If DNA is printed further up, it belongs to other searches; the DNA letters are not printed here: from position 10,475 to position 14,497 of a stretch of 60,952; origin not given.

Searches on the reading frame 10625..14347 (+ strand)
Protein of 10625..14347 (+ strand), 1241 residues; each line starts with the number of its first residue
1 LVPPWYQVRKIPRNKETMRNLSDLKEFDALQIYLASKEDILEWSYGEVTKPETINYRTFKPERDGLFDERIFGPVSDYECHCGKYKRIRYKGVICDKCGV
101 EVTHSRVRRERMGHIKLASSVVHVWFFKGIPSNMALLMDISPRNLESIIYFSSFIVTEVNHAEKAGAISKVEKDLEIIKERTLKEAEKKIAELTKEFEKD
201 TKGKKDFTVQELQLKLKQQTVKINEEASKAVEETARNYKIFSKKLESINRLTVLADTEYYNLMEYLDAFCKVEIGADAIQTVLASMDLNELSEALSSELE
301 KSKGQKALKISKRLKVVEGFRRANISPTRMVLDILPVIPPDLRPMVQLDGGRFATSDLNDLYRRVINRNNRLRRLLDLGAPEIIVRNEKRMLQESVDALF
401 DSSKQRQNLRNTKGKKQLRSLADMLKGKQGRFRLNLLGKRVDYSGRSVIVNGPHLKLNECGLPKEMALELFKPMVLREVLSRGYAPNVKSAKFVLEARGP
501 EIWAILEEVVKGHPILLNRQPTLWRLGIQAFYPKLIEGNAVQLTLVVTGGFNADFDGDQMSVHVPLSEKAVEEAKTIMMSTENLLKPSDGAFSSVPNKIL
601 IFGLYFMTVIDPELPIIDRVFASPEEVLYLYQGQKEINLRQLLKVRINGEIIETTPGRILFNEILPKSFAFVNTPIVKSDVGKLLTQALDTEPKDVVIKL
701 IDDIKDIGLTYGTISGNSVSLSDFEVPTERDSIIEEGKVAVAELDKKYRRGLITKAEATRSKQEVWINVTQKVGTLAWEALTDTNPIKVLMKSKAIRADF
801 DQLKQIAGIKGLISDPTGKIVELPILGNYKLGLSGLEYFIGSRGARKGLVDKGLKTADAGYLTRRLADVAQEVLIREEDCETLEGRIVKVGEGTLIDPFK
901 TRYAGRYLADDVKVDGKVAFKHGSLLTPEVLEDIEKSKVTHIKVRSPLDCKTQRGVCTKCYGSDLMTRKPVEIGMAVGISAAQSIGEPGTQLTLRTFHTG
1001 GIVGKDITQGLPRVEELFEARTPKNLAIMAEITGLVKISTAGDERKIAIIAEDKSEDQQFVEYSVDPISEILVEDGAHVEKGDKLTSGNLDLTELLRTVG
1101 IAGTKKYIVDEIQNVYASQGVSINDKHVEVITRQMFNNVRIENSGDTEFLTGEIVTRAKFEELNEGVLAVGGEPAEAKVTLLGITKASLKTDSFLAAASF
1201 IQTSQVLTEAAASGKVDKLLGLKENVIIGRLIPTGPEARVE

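Call 23: search_protein_families(library=ncbifam, proteins=[window:10625-14347:+], max_evalue=0.00001)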
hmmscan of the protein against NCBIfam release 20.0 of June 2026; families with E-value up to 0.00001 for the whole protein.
window:10625-14347:+ (1241 aa): 12 families
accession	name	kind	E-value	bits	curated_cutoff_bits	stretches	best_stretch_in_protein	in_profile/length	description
TIGR02386.1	rpoC_TIGR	equivalog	0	1449.9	963.5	1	30-1235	2-1139/1147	DNA-directed RNA polymerase subunit beta'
NF011498.0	PRK14906.1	equivalog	0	1345.5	1437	1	23-1235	5-1233/1459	DNA-directed RNA polymerase subunit beta'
NF007172.0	PRK09603.1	equivalog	0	1119.8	5372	3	247-1003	1541-2306/2890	DNA-directed RNA polymerase subunit beta/beta'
NF011417.0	PRK14844.1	equivalog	2.1e-303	1010.3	4632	3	266-1003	1605-2362/2839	DNA-directed RNA polymerase subunit beta/beta'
NF002729.0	PRK02625.1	equivalog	5.8e-205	682.6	1117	2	270-655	184-568/626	DNA-directed RNA polymerase subunit gamma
TIGR02387.1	rpoC1_cyan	equivalog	2e-198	660.9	975.9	2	266-697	174-608/619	DNA-directed RNA polymerase subunit gamma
NF002724.0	PRK02597.1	equivalog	1.3e-161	539.6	1878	2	668-1003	7-347/1338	DNA-directed RNA polymerase subunit beta'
TIGR02388.1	rpoC2_cyan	equivalog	2.1e-150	502.5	467.4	2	671-1003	2-338/1230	DNA-directed RNA polymerase subunit beta''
NF006336.0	PRK08566.1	equivalog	5.8e-74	249.7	819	2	92-678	58-572/883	DNA-directed RNA polymerase subunit A'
TIGR02390.1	RNA_pol_rpoA1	equivalog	1.8e-64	218.3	1042.55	3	317-477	192-352/867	DNA-directed RNA polymerase subunit A'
TIGR02389.1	RNA_pol_rpoA2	equivalog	3.5e-26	92.1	420.65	1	967-1029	37-99/367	DNA-directed RNA polymerase subunit A''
NF011491.0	PRK14898.1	equivalog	8.2e-14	50.6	783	0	1183-1234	788-839/860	DNA-directed RNA polymerase subunit A''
